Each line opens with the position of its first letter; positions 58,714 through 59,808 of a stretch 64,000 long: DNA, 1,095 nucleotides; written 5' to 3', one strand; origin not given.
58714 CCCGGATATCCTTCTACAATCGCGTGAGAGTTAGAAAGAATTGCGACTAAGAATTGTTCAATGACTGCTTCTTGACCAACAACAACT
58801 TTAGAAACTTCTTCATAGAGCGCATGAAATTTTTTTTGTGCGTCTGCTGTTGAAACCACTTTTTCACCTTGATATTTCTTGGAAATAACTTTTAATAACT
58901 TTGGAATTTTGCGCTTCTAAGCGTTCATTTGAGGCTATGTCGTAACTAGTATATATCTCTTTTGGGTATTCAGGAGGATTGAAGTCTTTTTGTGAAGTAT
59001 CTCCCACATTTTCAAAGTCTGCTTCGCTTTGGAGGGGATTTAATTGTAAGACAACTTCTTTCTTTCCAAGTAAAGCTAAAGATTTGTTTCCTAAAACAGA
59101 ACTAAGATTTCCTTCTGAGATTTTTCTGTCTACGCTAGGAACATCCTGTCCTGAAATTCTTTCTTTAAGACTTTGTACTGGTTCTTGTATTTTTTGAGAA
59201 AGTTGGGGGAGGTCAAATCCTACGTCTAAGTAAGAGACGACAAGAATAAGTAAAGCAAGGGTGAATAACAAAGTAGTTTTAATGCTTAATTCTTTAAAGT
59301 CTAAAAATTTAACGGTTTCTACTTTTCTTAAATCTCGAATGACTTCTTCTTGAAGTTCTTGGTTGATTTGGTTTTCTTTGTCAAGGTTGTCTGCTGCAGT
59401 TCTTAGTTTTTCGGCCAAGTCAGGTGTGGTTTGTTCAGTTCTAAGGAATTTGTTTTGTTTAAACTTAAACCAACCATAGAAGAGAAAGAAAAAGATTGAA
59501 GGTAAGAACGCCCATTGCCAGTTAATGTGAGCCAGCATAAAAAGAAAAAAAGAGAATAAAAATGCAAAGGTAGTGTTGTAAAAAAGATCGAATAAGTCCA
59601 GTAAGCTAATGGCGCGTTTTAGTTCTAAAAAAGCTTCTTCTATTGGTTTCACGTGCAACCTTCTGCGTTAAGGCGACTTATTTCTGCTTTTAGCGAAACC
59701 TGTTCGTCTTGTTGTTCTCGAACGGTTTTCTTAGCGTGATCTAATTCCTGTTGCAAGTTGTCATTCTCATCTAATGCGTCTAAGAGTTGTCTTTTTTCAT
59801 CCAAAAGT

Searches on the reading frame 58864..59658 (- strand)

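Call 71: search_protein_families(library=pfam, proteins=[window:58864-59658:-], max_evalue=0.01)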
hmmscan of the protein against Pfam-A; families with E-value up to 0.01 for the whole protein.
window:58864-59658:- (264 aa): 2 families
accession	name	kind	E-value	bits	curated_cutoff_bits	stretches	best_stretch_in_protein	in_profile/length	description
PF24334.1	DUF7502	-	4.5e-13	49.6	27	1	50-150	77-179/281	Family of unknown function (DUF7502)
PF02517.21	Rce1-like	-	0.0085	16.8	22.4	1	23-69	32-78/93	Type II CAAX prenyl endopeptidase Rce1-like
